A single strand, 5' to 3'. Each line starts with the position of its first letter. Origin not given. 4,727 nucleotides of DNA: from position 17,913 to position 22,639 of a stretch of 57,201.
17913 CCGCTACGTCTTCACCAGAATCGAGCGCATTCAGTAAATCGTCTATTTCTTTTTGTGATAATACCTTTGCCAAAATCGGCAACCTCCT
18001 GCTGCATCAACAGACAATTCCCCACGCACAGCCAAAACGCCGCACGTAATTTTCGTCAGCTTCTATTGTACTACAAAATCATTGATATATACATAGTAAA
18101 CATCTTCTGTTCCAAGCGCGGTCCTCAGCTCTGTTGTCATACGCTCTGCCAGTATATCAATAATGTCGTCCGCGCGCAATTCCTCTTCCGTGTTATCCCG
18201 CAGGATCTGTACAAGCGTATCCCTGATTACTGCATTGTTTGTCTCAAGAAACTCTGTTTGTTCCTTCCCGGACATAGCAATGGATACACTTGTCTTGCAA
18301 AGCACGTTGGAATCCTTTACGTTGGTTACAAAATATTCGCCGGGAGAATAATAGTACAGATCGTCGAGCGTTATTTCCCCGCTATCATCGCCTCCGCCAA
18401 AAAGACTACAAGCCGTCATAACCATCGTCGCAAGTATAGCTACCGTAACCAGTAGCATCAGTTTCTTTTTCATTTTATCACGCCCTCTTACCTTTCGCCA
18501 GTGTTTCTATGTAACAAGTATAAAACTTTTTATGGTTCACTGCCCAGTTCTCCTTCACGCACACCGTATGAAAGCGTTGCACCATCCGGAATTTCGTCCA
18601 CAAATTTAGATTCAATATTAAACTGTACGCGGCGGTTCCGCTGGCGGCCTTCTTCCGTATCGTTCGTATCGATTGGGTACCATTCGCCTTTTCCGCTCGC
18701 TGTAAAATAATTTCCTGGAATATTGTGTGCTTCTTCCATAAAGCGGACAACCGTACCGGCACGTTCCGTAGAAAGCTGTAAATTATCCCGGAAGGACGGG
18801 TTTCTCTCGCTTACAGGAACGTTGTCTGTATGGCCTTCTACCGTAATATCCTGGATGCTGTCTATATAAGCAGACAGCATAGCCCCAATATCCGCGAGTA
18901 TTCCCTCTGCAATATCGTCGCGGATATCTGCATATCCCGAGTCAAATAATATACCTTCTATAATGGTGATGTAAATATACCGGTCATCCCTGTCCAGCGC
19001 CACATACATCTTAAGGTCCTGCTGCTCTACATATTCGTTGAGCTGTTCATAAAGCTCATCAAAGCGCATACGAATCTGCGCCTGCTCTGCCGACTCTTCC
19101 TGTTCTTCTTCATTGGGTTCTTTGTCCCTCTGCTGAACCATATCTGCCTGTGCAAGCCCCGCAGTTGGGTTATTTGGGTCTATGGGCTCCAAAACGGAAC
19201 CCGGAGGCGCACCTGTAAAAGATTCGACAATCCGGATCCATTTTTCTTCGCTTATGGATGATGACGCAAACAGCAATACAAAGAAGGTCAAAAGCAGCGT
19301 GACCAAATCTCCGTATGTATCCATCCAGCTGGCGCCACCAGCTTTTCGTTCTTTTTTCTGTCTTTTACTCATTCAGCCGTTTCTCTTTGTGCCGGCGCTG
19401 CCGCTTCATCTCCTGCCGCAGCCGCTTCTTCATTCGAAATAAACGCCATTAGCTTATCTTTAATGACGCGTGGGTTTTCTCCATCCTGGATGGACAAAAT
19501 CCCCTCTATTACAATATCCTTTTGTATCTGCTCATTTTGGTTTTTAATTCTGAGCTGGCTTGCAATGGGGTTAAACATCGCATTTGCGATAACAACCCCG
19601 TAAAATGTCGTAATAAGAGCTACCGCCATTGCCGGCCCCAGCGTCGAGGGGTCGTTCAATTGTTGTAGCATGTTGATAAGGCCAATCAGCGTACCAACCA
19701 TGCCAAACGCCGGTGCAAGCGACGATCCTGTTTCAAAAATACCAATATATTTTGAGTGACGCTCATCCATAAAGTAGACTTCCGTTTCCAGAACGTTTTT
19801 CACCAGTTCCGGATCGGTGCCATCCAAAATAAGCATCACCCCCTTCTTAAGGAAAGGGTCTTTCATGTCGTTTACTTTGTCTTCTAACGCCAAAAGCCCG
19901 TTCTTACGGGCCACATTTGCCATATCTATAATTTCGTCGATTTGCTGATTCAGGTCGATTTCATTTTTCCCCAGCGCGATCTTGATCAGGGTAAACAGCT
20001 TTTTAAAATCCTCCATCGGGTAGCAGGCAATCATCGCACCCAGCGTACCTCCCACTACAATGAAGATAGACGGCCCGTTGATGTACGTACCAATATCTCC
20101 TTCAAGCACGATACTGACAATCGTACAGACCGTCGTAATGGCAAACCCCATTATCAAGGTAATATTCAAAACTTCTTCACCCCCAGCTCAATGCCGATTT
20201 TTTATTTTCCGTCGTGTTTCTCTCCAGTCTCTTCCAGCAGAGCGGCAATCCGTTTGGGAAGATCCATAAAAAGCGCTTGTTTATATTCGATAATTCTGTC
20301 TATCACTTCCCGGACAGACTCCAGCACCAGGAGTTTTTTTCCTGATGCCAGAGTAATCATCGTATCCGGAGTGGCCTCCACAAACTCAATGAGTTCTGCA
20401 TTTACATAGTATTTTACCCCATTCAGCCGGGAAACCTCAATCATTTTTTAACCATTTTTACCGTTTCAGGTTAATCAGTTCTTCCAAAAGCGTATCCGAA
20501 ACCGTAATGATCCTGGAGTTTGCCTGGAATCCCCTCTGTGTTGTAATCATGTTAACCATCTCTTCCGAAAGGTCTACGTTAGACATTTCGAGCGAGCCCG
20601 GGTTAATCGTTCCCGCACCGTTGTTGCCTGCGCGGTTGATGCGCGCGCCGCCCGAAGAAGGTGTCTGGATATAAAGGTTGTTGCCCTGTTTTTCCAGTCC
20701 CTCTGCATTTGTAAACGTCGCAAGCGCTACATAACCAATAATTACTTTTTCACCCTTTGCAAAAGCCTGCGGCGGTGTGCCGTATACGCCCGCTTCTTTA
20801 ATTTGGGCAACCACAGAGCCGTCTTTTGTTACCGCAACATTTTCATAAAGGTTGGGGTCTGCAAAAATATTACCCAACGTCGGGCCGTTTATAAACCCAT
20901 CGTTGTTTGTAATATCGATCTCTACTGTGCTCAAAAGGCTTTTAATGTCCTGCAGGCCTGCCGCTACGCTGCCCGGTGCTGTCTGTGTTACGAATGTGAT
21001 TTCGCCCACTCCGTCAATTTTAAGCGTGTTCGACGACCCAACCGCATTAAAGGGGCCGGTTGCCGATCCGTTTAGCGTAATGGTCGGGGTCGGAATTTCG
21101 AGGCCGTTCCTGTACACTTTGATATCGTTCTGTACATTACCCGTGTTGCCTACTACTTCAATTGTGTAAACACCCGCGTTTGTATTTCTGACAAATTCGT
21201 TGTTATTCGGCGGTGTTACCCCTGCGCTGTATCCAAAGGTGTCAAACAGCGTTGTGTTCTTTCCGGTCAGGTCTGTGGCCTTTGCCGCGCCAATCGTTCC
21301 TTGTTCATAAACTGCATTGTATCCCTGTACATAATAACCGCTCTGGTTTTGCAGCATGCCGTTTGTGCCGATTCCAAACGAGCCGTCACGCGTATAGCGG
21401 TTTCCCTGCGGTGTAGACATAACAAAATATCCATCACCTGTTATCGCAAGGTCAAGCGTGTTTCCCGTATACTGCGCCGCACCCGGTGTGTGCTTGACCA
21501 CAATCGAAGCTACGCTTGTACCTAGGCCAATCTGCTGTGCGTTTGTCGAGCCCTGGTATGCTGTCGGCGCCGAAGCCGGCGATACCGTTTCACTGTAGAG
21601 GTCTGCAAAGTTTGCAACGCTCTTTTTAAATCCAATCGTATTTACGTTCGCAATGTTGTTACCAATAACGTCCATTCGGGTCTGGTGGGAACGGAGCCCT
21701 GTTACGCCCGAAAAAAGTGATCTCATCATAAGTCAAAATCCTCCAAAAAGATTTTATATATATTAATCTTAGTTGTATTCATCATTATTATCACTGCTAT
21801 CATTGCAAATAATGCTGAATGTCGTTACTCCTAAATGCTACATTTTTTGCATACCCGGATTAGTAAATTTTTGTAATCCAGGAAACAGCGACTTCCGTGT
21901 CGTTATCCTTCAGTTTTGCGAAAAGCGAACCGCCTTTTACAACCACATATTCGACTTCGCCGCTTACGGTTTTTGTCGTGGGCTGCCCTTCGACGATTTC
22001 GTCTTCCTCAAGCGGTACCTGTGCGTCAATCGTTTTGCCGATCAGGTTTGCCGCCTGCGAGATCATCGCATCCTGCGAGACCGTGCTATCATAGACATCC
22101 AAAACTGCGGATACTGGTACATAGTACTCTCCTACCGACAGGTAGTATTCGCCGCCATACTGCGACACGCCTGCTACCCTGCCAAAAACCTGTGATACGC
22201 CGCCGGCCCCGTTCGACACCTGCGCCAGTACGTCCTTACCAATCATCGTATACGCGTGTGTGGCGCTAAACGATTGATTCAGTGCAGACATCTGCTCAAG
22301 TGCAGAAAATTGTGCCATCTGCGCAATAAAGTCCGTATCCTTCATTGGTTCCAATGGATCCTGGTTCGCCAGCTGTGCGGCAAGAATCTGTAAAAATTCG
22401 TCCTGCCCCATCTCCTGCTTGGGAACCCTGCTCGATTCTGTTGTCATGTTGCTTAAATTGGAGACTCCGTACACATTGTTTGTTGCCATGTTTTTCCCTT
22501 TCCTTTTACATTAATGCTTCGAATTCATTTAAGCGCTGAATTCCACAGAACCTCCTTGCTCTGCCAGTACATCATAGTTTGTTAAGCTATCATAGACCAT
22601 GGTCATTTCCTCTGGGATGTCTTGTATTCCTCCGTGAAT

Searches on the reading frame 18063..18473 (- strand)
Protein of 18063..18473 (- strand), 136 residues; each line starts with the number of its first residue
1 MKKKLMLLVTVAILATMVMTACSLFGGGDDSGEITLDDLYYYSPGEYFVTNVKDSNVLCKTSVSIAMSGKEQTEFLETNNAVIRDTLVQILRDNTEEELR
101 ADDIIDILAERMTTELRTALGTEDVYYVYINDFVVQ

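Call 32: search_protein_families(library=pfam, max_evalue=0.00001, proteins=[window:18063-18473:-])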
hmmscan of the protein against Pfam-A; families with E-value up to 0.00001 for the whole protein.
window:18063-18473:- (136 aa): 1 family
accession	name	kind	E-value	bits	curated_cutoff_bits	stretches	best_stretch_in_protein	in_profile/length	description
PF03748.19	FliL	-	1.3e-12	48.6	24.6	1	41-136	1-103/103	Flagellar basal body-associated protein FliL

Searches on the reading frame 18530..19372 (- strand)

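Call 32: search_protein_families(library=pfam, max_evalue=0.00001, proteins=[window:18530-19372:-])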
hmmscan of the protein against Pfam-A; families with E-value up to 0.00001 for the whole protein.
window:18530-19372:- (280 aa): 2 families
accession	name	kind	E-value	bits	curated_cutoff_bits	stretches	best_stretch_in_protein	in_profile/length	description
PF13677.11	MotB_plug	-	1e-17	63.9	24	1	3-55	2-57/58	Membrane MotB of proton-channel complex MotA/MotB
PF00691.25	OmpA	-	6.8e-15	55.6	27.2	1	142-247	1-98/98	OmpA family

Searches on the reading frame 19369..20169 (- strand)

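Call 32: search_protein_families(library=pfam, max_evalue=0.00001, proteins=[window:19369-20169:-])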
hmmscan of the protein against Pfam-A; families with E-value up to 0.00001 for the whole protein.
window:19369-20169:- (266 aa): 1 family
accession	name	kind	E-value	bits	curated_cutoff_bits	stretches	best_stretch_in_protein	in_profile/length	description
PF01618.21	MotA_ExbB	-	2.3e-30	105.4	22.9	1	100-216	3-124/127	MotA/TolQ/ExbB proton channel family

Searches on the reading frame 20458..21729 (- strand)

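Call 32: search_protein_families(library=pfam, max_evalue=0.00001, proteins=[window:20458-21729:-])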
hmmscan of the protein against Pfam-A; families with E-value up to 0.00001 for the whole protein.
window:20458-21729:- (423 aa): 3 families
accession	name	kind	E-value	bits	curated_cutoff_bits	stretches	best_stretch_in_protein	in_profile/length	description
PF06429.18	Flg_bbr_C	-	3.7e-18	65.2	23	1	377-421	2-46/46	Flagellar basal body rod FlgEFG protein C-terminal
PF22692.1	LlgE_F_G_D1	-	1.1e-10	42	27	1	95-143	1-44/64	Flagellar hook protein FlgE/F/G D1 domain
PF00460.25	Flg_bb_rod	-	1.2e-08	35.2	20.7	1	8-35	4-31/31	Flagella basal body rod protein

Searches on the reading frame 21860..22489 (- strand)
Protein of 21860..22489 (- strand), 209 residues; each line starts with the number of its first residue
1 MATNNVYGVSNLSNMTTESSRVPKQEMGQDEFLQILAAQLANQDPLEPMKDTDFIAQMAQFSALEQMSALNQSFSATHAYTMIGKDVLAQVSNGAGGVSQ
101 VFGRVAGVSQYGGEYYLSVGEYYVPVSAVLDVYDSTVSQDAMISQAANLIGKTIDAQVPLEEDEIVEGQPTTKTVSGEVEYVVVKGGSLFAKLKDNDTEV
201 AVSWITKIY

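Call 33: search_protein_families(library=pfam, max_evalue=0.00001, proteins=[window:21860-22489:-])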
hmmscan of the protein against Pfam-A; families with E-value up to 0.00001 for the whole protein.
window:21860-22489:- (209 aa): 2 families
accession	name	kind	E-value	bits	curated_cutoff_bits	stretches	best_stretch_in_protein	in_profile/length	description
PF03963.19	FlgD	-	3.9e-21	75.5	27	1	10-75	9-74/75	Flagellar hook capping protein - N-terminal region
PF13861.12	FLgD_tudor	-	3.2e-11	43.7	26.9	0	144-203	4-55/58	FlgD Tudor-like domain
